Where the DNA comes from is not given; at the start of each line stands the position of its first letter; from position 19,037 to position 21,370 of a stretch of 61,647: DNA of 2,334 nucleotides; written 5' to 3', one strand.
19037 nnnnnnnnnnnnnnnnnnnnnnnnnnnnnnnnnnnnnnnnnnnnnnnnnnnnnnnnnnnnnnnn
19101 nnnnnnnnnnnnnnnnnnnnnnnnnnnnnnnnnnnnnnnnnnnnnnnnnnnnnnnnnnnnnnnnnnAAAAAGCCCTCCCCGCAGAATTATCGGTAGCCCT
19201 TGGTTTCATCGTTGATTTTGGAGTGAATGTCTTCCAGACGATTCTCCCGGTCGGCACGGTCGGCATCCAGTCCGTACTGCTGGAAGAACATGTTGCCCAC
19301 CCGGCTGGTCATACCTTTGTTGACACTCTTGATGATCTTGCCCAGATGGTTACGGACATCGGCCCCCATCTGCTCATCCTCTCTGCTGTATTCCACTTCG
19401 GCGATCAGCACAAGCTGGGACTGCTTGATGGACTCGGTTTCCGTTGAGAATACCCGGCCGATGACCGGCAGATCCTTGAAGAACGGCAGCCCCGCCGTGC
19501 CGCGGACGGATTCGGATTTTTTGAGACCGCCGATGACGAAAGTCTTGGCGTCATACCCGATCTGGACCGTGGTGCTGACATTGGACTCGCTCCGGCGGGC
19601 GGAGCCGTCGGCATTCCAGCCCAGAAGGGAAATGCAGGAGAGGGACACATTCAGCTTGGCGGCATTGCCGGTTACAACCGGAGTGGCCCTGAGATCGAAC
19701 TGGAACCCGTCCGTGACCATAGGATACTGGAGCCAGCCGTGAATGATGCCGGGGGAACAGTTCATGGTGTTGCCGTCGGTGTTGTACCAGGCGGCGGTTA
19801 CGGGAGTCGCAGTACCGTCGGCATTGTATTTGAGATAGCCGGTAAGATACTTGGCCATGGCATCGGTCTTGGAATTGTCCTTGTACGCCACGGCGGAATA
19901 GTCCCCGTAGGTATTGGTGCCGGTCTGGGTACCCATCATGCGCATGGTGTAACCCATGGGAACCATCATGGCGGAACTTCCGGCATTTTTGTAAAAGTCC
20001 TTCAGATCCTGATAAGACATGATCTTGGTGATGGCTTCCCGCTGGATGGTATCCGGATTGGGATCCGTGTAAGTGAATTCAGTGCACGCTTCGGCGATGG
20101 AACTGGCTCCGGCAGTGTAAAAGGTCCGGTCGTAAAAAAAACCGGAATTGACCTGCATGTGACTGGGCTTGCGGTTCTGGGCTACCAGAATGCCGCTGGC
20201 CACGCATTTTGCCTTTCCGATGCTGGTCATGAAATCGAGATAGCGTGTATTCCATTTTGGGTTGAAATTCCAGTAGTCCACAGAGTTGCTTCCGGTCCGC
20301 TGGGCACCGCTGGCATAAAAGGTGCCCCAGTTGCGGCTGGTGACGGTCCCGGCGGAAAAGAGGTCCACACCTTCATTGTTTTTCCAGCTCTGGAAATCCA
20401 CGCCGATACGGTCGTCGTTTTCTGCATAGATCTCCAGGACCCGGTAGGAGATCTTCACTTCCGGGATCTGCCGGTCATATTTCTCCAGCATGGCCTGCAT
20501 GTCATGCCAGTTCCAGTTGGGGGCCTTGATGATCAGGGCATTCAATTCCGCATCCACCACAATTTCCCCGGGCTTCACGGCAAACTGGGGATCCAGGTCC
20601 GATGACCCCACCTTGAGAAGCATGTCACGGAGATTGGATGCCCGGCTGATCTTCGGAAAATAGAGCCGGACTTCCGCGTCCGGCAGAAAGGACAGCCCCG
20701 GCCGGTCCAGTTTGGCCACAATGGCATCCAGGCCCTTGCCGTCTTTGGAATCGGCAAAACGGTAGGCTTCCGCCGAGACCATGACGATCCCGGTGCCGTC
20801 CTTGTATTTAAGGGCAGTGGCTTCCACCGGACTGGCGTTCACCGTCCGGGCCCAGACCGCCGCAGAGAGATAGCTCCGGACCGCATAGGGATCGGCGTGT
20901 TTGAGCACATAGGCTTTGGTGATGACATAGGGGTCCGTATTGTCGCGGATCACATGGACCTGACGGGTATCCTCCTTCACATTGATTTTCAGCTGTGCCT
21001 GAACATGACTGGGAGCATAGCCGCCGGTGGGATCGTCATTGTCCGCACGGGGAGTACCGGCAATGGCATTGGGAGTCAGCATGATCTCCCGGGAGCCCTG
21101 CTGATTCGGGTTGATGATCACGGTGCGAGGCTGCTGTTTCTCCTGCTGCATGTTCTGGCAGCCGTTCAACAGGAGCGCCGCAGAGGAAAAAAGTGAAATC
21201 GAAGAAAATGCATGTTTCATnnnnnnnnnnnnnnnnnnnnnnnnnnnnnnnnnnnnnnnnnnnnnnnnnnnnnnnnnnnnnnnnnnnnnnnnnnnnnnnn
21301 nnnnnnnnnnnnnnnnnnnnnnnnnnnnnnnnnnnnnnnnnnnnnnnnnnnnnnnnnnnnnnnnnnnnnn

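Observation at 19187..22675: Two tandem, translationally close secretin paralogues, one lipidated and one not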

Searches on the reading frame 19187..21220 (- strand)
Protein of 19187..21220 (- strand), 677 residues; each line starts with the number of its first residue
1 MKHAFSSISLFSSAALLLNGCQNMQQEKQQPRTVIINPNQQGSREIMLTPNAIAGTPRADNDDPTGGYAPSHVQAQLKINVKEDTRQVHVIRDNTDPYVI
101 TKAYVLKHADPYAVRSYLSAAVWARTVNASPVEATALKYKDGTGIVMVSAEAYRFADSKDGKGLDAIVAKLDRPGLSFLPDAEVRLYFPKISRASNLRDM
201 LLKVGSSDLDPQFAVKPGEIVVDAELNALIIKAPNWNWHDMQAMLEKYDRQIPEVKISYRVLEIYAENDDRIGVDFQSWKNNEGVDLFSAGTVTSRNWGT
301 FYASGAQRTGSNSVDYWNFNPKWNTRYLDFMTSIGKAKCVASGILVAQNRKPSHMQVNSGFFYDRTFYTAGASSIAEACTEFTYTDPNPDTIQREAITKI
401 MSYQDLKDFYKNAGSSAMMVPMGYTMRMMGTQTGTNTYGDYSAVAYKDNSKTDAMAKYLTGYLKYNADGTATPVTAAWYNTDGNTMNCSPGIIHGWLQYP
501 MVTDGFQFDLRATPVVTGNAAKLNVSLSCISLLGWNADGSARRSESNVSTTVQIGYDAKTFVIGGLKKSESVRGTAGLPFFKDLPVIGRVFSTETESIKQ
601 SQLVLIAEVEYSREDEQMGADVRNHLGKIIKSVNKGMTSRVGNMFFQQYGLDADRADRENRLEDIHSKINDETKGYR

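Call 3: search_protein_families(library=pfam, proteins=[window:19187-21220:-], max_evalue=1)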
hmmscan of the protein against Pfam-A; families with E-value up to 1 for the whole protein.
window:19187-21220:- (677 aa): 2 families
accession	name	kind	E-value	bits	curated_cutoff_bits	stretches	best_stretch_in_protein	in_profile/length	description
PF00263.26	Secretin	-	3.3e-13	50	27.5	1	509-606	60-162/169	Bacterial type II and III secretion system protein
PF03958.22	Secretin_N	-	0.0046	17.6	28.2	1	185-252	2-67/69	Bacterial type II/III secretion system short domain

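Call 4: search_protein_families(library=ncbifam, proteins=[window:19187-21220:-], max_evalue=1)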
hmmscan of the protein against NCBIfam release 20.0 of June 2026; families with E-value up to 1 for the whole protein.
window:19187-21220:- (677 aa): 8 families
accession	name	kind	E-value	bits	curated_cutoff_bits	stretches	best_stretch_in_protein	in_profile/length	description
TIGR02515.1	IV_pilus_PilQ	subfamily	4.4e-16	58.9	284.35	2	545-604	361-419/428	type IV pilus secretin PilQ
TIGR02519.1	pilus_MshL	equivalog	1.1e-15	57.5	250.2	2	536-608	215-286/290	pilus (MSHA type) biogenesis protein MshL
TIGR02517.1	type_II_gspD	equivalog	6.4e-15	54.6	351.35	2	164-290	301-367/600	type II secretion system secretin GspD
TIGR02516.1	type_III_yscC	equivalog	1e-13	50.7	238.45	2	210-362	191-331/463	type III secretion system outer membrane ring subunit SctC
NF042912.1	Amuc_1098_fam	equivalog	1.1e-08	33.7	750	1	545-609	730-793/805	Amuc_1098 family type IV pilus outer membrane protein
NF011873.0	PRK15346.1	equivalog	1.7e-07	30.3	524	2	547-599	430-481/499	EscC/YscC/HrcC family type III secretion system outer membrane ring protein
NF010083.0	PRK13568.1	equivalog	9.9e-07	27.9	554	2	548-605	354-410/419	DNA uptake porin HofQ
NF007851.2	PRK10560.1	exception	0.0073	15.2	598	0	217-375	143-295/412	DNA uptake porin HofQ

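Call 8: find_homologous_proteins(query=window:19187-21220:-)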
Query window:19187-21220:- (677 aa): 943 proteins with E <= 0.001 among 8000 candidates; the best 120 are listed.
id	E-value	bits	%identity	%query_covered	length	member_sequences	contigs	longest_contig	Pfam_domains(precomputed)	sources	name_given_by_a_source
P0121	0.0e+0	1552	100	100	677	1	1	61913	PF00263.27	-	-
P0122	0.0e+0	1150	74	100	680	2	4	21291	PF00263.27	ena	-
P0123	0.0e+0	1147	75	97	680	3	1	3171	PF00263.27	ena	-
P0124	0.0e+0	1137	74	97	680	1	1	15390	PF00263.27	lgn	-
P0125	0.0e+0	1133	74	98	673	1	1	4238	PF00263.27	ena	-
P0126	0.0e+0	1115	70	98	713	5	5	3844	PF00263.27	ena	-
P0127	0.0e+0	1096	68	100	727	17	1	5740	PF00263.27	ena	-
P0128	0.0e+0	1094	70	100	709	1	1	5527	PF03958.23,PF00263.27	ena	-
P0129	0.0e+0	1089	68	100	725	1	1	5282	PF03958.23,PF00263.27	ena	-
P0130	0.0e+0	1078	69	98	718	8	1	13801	PF00263.27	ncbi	-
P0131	0.0e+0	1060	69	99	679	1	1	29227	PF03958.23,PF00263.27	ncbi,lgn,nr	ncbi:MAG: hypothetical protein PHS41_03345 [Victivallaceae bacterium]|nr:hypothetical protein [Victi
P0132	0.0e+0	1035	67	100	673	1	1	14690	PF00263.27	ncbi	-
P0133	0.0e+0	1032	64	100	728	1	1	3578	PF03958.23,PF00263.27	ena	-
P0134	0.0e+0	1030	68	99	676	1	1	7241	PF00263.27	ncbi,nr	ncbi:MAG: hypothetical protein PHI35_06715 [Victivallaceae bacterium]|nr:hypothetical protein [Victi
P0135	4.3e-298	1008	65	99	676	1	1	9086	PF03958.23,PF00263.27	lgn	-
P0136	7.6e-297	1004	66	99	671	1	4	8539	PF03958.23,PF00263.27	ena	-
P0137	1.1e-296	1004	69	93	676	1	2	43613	PF00263.27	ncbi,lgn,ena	-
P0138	2.2e-295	999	67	97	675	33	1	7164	PF03958.23,PF00263.27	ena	-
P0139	4.4e-295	998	69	94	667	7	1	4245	PF00263.27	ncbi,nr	ncbi:MAG: hypothetical protein J6Y54_09645 [Lentisphaeria bacterium]|nr:hypothetical protein [Lentis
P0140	4.3e-293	992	65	99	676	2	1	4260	PF00263.27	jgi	-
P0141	6.9e-293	991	69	93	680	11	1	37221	PF00263.27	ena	-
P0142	1.3e-292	990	66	100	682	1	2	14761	PF00263.27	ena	-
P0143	1.7e-292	990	68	94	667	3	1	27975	PF00263.27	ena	-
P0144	3.1e-292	989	65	98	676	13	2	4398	PF00263.27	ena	-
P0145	1.9e-291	986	68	95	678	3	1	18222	PF03958.23,PF00263.27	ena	-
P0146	1.0e-290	984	65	99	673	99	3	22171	PF00263.27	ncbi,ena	-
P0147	1.2e-290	984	67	95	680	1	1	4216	PF03958.23,PF00263.27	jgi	-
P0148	1.5e-290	984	65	99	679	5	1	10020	PF00263.27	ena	-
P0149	3.6e-290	982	63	100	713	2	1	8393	PF00263.27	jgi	-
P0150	7.0e-290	981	68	94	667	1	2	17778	PF00263.27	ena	-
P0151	2.2e-289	980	65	99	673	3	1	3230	PF00263.27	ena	-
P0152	3.6e-289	979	67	94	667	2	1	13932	PF00263.27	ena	-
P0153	9.3e-289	978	68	94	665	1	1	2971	PF00263.27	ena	-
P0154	9.5e-289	978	67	94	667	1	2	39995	PF00263.27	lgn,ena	-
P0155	1.2e-288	977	62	100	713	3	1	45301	PF00263.27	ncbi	-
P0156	1.3e-288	977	65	99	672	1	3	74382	PF03958.23,PF00263.27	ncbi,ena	-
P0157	3.4e-288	976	65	93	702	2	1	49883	PF00263.27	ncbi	-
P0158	3.4e-288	976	65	98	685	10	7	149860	PF00263.27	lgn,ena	-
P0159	5.2e-288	975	65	99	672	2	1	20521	PF00263.27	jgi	-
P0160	7.9e-287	971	64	99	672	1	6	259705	PF00263.27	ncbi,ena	-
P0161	2.1e-286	970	65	99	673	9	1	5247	PF00263.27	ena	-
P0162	5.2e-286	968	64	99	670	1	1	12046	PF03958.23,PF00263.27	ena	-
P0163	7.1e-286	968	67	94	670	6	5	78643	PF00263.27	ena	-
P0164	1.0e-285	968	65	98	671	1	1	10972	PF00263.27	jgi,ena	-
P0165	1.2e-285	967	68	94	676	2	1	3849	PF00263.27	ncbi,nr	ncbi:MAG: hypothetical protein IJJ28_07910 [Lentisphaeria bacterium]|nr:hypothetical protein [Lentis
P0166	3.8e-285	966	64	99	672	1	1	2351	PF00263.27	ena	-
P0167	4.9e-285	965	62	99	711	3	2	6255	PF00263.27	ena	-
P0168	9.0e-285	964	62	99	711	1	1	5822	PF00263.27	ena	-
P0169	1.2e-284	964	65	97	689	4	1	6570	PF03958.23,PF00263.27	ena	-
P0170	1.8e-284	963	64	97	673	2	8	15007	PF00263.27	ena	-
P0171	2.0e-284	963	65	66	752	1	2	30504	PF03958.23,PF00263.27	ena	-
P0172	2.4e-284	963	65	98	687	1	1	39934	PF00263.27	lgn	-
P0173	3.4e-284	962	62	99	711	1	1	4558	PF00263.27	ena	-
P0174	4.0e-284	962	65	93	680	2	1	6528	PF00263.27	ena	-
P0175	7.3e-284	961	67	64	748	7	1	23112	PF03958.23,PF00263.27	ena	-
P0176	7.3e-284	961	67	94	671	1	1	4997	PF00263.27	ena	-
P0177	8.0e-284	961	64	96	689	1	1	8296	PF03958.23,PF00263.27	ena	-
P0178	2.3e-283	960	64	100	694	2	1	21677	PF00263.27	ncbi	-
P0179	2.9e-283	959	64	97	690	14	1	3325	PF03958.23,PF00263.27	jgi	-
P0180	1.7e-282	957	65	97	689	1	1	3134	PF03958.23,PF00263.27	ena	-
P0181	2.6e-282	956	64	99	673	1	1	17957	PF00263.27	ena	-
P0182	3.4e-282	956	64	98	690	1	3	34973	PF03958.23,PF00263.27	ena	-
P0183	3.9e-282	956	64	98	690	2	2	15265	PF03958.23,PF00263.27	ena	-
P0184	5.1e-282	955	61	99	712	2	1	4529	PF00263.27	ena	-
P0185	5.2e-282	955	65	97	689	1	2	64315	PF03958.23,PF00263.27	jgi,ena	-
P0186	5.7e-282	955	65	97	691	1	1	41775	PF03958.23,PF00263.27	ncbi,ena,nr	ncbi:MAG: hypothetical protein J5806_11065 [Lentisphaeria bacterium]|nr:hypothetical protein [Lentis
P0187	9.5e-282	954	61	99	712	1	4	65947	PF00263.27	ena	-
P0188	1.5e-281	954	64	96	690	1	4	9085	PF03958.23,PF00263.27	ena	-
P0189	2.5e-281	953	65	97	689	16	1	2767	PF03958.23,PF00263.27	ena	-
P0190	3.3e-281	953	61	99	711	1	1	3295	PF00263.27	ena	-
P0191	5.0e-281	952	62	99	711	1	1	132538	PF00263.27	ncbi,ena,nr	ncbi:MAG: hypothetical protein IJT50_02365 [Lentisphaeria bacterium]|nr:hypothetical protein [Lentis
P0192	5.5e-281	952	66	95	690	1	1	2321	PF03958.23,PF00263.27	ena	-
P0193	5.5e-281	952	61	99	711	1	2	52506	PF00263.27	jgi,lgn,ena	-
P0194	6.7e-281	952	58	99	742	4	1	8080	PF03958.23,PF00263.27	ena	-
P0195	8.9e-281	951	61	99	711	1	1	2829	PF00263.27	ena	-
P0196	1.2e-280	951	66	94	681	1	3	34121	PF00263.27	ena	-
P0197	1.2e-280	951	66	94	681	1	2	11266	PF00263.27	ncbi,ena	-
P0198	1.2e-280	951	61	99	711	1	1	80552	PF00263.27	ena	-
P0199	1.8e-280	950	64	98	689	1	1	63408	PF03958.23,PF00263.27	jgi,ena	-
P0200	2.4e-280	950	66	64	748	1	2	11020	PF03958.23,PF00263.27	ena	-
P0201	2.6e-280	950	64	97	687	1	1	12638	PF03958.23,PF00263.27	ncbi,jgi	-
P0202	3.0e-280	949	59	99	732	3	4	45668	PF03958.23,PF00263.27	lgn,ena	-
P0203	5.1e-280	949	64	97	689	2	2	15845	PF03958.23,PF00263.27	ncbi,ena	-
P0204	5.8e-280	949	69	60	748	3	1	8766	PF00263.27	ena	-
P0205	9.0e-280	948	65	95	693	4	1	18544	PF03958.23,PF00263.27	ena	-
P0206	1.0e-279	948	65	66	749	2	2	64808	PF03958.23,PF00263.27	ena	-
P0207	1.8e-279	947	62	98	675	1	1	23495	PF00263.27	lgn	-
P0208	1.9e-279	947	65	67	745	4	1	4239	PF03958.23,PF00263.27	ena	-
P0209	6.0e-279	945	66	65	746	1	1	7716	PF03958.23,PF00263.27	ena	-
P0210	1.5e-278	944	64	97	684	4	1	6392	PF03958.23,PF00263.27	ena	-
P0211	3.0e-278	943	61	99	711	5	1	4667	PF00263.27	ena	-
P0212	4.5e-278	942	66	65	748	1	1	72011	PF03958.23,PF00263.27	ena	-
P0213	4.5e-278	942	66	65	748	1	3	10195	PF03958.23,PF00263.27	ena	-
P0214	4.6e-278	942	62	67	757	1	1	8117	PF00263.27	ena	-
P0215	6.0e-278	942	61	100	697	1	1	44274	PF00263.27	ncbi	-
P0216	9.8e-278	941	65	65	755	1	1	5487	PF00263.27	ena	-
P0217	1.4e-277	941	66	66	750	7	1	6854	PF00263.27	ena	-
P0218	2.1e-277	940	59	99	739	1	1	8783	PF00263.27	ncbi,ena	-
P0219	2.2e-277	940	65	65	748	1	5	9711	PF03958.23,PF00263.27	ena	-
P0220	2.8e-277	940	65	65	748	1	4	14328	PF03958.23,PF00263.27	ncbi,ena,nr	ncbi:MAG: hypothetical protein IJW08_09740 [Lentisphaeria bacterium]|nr:hypothetical protein [Lentis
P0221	2.9e-277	940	62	97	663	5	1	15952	PF03958.23,PF00263.27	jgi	-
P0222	3.9e-277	939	58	98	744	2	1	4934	PF00263.27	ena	-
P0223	4.1e-277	939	61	99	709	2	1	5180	PF00263.27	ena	-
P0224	7.2e-277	938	65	65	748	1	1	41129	PF03958.23,PF00263.27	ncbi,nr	ncbi:MAG: hypothetical protein IKC77_05470 [Lentisphaeria bacterium]|nr:hypothetical protein [Lentis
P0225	1.0e-276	938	65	65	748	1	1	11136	PF03958.23,PF00263.27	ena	-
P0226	1.6e-276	937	68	88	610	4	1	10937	PF00263.27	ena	-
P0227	2.4e-276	937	66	64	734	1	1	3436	PF03958.23,PF00263.27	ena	-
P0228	2.7e-276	936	62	97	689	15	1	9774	PF03958.23,PF00263.27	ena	-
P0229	3.0e-276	936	66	62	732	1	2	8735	PF00263.27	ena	-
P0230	4.7e-276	936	64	97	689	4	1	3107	PF03958.23,PF00263.27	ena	-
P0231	4.9e-276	936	66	62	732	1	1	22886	PF00263.27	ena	-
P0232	8.0e-276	935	63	98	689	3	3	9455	PF03958.23,PF00263.27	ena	-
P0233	1.6e-275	934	66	64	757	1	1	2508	PF00263.27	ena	-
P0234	1.8e-275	934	61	100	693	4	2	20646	PF03958.23,PF00263.27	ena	-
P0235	1.9e-275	934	58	99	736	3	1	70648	PF00263.27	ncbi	-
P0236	2.0e-275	934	65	65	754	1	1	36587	PF00263.27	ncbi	-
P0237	4.9e-275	932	63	99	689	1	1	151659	PF03958.23,PF00263.27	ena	-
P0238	6.0e-275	932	62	98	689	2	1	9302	PF03958.23,PF00263.27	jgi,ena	-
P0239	6.2e-275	932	60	99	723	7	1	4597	PF03958.23,PF00263.27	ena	-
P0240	1.7e-274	930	68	59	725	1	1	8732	PF00263.27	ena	-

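Call 19: search_solved_structures(query=A2, max_evalue=1, show_alignments=2)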
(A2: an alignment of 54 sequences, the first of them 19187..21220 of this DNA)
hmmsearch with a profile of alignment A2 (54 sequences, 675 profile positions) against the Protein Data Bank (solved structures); distinct sequences matched with E-value up to 1: 20.
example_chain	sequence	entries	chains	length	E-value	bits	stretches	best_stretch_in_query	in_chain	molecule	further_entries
9k8v_A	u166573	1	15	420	4.2e-09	38.7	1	506-605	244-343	General secretion pathway protein D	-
5wq8_A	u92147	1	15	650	5.3e-09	38.4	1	506-605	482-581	Type II secretion system protein D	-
5wq9_A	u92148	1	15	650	5.5e-09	38.3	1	506-605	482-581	Type II secretion system protein D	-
6hcg_A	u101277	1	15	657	2e-08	36.5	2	136-288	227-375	Type II secretion system protein D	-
6i1y_A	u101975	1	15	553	3.6e-07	32.3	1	506-604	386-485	General secretion pathway protein GspD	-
5wln_G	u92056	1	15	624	6.3e-07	31.5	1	506-603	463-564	Type II secretion system protein D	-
5wq7_A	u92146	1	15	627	8.7e-07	31.1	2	166-281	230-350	Putative type II secretion system protein D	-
5zdh_A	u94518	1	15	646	2e-06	29.9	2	181-292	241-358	Type II secretion system protein D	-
5w68_A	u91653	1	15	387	2.1e-06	29.8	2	507-603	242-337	Putative type II secretion protein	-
3jc8_Qa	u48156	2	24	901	2.6e-06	29.5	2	506-604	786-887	PilQ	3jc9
6ve2_A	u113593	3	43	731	2.8e-06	29.4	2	553-604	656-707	Fimbrial assembly protein PilQ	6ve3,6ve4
9x0w_A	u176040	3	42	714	2.8e-06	29.3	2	192-275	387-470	Fimbrial assembly protein PilQ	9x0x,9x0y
7ofh_A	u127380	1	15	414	1.7e-05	26.8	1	522-608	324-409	Virion export protein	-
8co1_Q1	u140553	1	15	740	0.00033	22.5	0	544-605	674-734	Probable type IV piliation system protein DR_0774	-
9sh1_A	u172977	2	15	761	0.00044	22.1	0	552-602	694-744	Type IV pilus biogenesis and competence protein PilQ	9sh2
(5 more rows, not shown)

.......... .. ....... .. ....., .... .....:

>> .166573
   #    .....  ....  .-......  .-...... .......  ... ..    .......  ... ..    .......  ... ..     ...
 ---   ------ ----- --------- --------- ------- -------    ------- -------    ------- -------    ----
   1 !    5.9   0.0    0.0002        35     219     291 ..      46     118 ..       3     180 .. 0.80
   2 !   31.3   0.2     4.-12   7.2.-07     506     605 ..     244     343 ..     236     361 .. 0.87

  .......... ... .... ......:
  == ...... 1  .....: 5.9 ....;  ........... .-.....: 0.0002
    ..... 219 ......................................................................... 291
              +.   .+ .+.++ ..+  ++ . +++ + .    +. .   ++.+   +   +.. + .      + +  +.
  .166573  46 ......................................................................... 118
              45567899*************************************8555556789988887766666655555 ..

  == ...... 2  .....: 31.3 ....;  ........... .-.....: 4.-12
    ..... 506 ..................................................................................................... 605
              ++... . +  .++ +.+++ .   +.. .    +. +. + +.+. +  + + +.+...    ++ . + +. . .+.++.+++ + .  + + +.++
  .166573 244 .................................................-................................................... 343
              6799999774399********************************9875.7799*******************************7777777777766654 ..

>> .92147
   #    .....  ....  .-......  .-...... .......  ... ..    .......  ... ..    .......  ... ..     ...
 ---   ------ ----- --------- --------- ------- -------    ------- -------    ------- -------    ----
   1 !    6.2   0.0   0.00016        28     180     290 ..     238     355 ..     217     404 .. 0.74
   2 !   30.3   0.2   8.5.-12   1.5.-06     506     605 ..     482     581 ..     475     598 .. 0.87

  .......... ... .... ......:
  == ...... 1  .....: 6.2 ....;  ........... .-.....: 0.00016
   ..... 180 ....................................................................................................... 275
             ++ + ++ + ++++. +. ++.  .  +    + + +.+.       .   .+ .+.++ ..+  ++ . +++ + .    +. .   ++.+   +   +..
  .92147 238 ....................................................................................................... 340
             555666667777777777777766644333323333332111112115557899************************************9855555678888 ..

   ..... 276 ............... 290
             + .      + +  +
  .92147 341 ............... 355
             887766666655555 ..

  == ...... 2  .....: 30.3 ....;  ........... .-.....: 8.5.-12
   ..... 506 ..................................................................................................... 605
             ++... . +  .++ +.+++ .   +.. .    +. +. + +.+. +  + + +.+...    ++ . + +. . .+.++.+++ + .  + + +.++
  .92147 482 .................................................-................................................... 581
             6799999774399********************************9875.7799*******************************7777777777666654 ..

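Call 35: predict_structure(alignment_id=A2)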
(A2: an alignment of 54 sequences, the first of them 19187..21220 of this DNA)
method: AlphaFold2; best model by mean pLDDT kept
length: 677 residues; sequences in the alignment: 54
mean_pLDDT: 53.5   pTM: 0.32
mean pLDDT of the five models: 53.5, 52.8, 52.1, 51.9, 49.0
residues with pLDDT >= 90: 1; 70-90: 148; 50-70: 224; < 50: 304
segments of 3 or more residues with pLDDT < 50: 1-3, 19-94, 123-130, 266-310, 312-336, 359-394, 427-432, 491-504, 535-540, 570-599, 615-655, 669-677
pLDDT, mean of each block of 10 residues (from residue 1): 51 52 34 35 35 37 32 40 40 53 78 70 46 67 74 67 73 64 65 67 57 59 62 71 70 67 52 29 26 24 33 37 29 46 65 60 30 39 32 52 81 85 58 67 88 81 86 68 63 35 54 63 73 50 68 65 59 39 42 39 66 44 32 31 32 51 54 41
secondary structure, 60 per line:
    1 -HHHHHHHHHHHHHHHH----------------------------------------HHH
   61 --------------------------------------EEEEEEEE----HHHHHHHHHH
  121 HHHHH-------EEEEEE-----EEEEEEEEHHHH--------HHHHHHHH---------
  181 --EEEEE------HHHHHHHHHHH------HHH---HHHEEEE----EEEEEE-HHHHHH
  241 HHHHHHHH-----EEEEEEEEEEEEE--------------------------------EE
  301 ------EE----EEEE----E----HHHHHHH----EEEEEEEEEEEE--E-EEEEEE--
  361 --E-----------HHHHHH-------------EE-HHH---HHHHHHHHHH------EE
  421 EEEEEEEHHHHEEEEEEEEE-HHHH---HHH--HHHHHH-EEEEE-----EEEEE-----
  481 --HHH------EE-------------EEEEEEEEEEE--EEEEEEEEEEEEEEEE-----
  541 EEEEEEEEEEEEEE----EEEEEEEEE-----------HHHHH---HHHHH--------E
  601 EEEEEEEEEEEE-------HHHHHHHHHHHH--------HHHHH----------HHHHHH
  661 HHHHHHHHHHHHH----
elements in order (helices of 4 or more, strands of 3 or more residues): H2-17 E99-106 H111-125 E133-138 E144-151 H152-155 H164-171 E183-187 H194-204 E220-223 E228-233 H235-248 E254-266 E313-316 H326-332 E337-348 E353-358 H375-380 H403-412 E419-427 H428-431 E432-440 H442-445 H454-459 E461-465 E471-475 E507-517 E520-535 E541-554 E559-567 H579-583 H587-591 E600-612 H620-631 H640-644 H655-673
